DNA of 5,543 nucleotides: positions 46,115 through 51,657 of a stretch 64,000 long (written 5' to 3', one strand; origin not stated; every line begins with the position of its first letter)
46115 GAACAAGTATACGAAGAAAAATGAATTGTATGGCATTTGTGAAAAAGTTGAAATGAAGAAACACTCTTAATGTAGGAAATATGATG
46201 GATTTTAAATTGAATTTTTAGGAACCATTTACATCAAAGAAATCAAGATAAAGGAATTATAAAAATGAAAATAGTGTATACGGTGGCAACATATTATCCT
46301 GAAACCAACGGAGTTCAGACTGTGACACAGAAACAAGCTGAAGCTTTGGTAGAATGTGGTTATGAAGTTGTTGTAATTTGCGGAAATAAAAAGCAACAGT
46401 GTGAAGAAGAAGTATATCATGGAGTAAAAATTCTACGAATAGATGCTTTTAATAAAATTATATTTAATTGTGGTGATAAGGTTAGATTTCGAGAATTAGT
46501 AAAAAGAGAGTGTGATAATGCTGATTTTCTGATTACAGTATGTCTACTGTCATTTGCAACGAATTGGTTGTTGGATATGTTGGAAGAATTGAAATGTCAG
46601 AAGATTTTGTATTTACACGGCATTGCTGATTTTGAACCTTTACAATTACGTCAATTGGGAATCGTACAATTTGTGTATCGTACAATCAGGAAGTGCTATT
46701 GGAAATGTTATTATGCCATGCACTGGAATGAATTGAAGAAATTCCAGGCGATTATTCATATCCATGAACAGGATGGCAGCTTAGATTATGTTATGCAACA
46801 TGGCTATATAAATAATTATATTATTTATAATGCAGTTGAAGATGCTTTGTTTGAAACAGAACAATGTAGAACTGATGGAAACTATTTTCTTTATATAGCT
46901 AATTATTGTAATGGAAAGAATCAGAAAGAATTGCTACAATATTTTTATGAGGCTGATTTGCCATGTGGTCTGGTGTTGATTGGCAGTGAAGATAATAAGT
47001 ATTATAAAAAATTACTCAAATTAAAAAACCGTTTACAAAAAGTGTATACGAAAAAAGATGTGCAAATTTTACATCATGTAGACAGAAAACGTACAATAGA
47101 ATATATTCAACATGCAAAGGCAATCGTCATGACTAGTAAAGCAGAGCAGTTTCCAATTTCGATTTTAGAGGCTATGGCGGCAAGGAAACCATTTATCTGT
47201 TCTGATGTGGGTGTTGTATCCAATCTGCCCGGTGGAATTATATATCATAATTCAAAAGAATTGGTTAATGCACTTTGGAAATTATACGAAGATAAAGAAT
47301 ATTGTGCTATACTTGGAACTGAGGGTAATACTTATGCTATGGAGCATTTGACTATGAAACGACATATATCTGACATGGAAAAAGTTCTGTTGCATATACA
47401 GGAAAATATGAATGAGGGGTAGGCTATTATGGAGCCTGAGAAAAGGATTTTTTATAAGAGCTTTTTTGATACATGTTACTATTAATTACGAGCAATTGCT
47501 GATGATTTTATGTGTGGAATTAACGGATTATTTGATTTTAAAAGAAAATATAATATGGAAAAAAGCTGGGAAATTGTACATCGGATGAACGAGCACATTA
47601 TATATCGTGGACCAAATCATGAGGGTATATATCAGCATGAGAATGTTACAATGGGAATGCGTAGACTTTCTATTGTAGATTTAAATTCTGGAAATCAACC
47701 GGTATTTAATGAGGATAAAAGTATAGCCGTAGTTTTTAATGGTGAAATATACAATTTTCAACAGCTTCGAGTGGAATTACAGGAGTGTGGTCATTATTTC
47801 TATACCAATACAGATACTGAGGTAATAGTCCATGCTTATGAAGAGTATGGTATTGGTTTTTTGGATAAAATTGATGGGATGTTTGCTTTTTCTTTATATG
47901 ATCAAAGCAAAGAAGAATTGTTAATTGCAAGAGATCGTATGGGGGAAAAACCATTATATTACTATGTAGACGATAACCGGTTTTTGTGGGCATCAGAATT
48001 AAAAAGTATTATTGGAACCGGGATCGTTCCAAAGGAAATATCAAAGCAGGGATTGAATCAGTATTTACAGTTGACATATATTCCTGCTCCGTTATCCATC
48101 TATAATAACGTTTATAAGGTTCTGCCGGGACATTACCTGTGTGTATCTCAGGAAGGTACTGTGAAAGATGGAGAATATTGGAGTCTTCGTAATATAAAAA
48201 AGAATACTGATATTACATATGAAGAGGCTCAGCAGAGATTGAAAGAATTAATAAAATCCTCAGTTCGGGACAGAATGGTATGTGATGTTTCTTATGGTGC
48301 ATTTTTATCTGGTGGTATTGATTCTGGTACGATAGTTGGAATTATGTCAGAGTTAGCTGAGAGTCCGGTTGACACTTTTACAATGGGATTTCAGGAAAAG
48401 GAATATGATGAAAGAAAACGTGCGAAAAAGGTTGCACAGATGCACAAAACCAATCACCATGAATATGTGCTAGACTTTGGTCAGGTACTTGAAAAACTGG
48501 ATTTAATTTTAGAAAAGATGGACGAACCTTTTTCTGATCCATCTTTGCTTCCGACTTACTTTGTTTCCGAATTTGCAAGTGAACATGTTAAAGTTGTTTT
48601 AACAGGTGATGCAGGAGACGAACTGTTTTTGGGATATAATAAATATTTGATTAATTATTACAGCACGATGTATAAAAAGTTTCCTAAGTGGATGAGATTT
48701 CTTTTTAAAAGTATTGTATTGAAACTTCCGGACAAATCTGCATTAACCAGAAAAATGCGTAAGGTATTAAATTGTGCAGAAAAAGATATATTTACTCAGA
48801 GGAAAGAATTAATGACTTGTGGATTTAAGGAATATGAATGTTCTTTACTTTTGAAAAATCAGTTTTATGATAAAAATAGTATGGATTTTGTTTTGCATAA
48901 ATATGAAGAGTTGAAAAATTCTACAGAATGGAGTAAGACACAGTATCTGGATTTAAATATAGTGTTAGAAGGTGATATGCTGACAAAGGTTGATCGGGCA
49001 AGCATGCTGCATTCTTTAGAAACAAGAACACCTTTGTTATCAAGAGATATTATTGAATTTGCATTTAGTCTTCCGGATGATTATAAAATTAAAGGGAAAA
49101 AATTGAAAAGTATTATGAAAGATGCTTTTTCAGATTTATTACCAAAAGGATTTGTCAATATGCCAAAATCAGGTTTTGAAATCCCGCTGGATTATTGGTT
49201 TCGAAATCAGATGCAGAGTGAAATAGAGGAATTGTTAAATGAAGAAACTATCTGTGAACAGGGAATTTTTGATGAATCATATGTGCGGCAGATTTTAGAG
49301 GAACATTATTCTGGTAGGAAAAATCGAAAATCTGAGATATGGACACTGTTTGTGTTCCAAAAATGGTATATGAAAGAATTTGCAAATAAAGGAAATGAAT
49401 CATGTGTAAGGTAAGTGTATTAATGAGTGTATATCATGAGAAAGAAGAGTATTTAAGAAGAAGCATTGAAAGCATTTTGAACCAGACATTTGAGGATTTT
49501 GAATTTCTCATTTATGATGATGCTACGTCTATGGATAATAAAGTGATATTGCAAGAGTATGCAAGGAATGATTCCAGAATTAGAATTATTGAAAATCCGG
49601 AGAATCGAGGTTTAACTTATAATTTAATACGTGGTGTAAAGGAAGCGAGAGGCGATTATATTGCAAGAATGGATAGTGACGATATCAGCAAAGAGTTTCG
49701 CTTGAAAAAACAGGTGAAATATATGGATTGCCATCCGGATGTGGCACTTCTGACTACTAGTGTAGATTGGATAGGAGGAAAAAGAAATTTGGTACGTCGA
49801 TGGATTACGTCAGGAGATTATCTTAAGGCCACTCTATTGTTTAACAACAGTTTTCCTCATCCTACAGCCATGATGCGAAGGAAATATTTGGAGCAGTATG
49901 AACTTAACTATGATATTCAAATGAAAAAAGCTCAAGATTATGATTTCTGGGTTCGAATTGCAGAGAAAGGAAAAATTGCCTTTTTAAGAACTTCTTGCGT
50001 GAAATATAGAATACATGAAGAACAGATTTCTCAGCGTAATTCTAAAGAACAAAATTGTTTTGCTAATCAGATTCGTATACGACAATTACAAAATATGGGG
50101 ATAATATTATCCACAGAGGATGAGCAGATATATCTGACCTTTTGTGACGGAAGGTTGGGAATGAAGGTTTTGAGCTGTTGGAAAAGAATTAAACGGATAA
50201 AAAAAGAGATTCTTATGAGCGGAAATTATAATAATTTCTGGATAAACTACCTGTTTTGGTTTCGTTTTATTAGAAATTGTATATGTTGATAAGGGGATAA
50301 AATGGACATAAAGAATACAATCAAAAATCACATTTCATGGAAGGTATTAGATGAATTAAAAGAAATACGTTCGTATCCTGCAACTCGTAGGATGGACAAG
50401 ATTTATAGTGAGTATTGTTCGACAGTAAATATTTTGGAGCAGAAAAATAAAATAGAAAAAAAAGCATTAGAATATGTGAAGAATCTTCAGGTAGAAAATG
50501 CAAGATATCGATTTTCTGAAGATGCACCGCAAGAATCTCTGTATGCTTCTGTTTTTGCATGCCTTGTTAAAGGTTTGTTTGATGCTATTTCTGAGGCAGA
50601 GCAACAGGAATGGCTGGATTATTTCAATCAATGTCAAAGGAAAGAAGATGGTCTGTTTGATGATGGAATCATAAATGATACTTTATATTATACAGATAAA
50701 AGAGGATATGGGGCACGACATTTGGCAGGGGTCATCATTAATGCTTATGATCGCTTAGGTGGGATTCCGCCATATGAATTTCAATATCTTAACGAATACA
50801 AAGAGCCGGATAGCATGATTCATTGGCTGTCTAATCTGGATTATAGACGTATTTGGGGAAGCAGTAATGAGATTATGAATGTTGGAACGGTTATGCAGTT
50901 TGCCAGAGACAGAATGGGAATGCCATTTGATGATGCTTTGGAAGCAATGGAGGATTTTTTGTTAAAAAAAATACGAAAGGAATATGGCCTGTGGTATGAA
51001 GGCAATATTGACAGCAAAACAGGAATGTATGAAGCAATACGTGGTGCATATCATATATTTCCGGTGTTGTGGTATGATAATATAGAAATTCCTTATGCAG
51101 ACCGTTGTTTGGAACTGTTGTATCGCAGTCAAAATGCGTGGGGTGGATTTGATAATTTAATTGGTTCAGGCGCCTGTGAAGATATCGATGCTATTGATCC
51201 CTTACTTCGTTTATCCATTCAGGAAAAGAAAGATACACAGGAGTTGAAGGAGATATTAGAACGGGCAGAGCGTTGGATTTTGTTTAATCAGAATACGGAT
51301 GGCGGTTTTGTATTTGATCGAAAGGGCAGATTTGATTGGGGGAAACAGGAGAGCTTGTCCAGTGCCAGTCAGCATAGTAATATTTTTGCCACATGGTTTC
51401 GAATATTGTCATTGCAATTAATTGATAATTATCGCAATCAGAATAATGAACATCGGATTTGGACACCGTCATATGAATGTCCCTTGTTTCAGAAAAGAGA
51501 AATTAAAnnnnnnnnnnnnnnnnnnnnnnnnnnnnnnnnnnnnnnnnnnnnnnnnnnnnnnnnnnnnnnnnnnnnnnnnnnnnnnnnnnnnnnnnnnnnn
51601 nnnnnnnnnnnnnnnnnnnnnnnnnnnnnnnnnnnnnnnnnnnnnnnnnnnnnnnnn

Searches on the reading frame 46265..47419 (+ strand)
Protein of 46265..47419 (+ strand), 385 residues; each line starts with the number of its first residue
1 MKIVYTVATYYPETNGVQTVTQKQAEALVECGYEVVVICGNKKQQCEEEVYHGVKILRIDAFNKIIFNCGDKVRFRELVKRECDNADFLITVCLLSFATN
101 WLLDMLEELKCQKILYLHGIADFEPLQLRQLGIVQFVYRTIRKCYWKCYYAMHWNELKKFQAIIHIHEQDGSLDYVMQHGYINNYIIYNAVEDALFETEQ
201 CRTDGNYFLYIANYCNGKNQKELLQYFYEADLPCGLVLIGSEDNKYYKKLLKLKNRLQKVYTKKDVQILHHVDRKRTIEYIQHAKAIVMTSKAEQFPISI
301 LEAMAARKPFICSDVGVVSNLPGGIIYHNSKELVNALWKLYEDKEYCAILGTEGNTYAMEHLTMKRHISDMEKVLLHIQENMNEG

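Call 11: search_protein_families(library=pfam, proteins=[window:46265-47419:+], max_evalue=0.0001)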
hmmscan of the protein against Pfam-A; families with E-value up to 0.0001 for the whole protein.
window:46265-47419:+ (385 aa): 5 families
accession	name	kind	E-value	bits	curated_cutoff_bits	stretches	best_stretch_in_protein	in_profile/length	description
PF00534.26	Glycos_transf_1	-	1.1e-19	71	26.4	1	196-353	6-168/172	Glycosyl transferases group 1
PF13692.12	Glyco_trans_1_4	-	1.2e-15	58.4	27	1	207-343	3-142/142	Glycosyl transferases group 1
PF13439.12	Glyco_transf_4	-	2.5e-08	34.5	28.5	1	15-164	2-138/170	Glycosyltransferase Family 4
PF20706.3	GT4-conflict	-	1.5e-06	27.9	26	0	231-314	230-312/385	Family 4 Glycosyltransferase in conflict systems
PF13579.12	Glyco_trans_4_4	-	8.9e-05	23.3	29.7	0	15-103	1-89/158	Glycosyl transferase 4-like domain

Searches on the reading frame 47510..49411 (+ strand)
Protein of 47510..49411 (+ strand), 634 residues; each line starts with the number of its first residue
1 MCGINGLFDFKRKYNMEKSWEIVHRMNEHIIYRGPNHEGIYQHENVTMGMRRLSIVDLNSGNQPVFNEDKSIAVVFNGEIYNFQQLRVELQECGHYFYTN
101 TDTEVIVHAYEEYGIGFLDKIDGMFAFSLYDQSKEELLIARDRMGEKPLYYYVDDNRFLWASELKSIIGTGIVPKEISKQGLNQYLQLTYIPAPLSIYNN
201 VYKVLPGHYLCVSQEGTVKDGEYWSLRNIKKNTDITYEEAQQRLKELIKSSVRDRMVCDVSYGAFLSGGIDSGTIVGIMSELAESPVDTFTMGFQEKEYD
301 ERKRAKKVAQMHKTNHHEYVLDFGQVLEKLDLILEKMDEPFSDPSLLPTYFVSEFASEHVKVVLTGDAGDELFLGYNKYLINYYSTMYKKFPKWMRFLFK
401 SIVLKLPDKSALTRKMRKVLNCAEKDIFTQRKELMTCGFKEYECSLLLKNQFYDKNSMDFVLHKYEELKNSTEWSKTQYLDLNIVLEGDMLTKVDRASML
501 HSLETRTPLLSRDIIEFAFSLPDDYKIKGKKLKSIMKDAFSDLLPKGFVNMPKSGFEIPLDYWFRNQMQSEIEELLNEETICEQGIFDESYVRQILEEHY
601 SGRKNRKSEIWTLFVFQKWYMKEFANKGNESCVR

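Call 11: search_protein_families(library=pfam, proteins=[window:47510-49411:+], max_evalue=0.0001)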
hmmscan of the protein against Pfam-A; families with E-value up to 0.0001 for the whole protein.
window:47510-49411:+ (634 aa): 4 families
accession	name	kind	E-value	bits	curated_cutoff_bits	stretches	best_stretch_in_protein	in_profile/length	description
PF00733.27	Asn_synthase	-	1.3e-91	308.4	21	1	244-620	2-353/354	Asparagine synthase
PF13537.11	GATase_7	-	4.4e-44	149.9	25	1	51-167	2-121/123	Glutamine amidotransferase domain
PF13522.11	GATase_6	-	3.6e-40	137.4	27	1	36-163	2-130/130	Glutamine amidotransferase domain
PF12481.13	DUF3700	-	1.3e-05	25.2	27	1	65-168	70-176/228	Aluminium induced protein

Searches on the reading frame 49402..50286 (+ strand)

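Call 11: search_protein_families(library=pfam, proteins=[window:49402-50286:+], max_evalue=0.0001)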
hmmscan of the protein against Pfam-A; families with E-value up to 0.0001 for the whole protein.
window:49402-50286:+ (295 aa): 3 families
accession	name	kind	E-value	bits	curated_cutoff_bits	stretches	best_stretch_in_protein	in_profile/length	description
PF00535.33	Glycos_transf_2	-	7e-32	111.1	23.3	1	5-165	1-166/168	Glycosyl transferase family 2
PF13641.12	Glyco_tranf_2_3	-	1.4e-10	42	27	1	5-194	4-203/230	Glycosyltransferase like family 2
PF10111.15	Glyco_tranf_2_2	-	3.1e-05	24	27.3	1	6-210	2-223/276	Glycosyltransferase like family 2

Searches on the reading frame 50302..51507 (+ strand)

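Call 11: search_protein_families(library=pfam, proteins=[window:50302-51507:+], max_evalue=0.0001)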
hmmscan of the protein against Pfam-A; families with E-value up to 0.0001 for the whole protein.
window:50302-51507:+ (402 aa): 1 family
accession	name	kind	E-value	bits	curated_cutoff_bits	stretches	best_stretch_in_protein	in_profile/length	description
PF00432.27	Prenyltrans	-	3.2e-05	24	26.5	0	40-120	37-119/304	Prenyltransferase alpha-alpha toroid domain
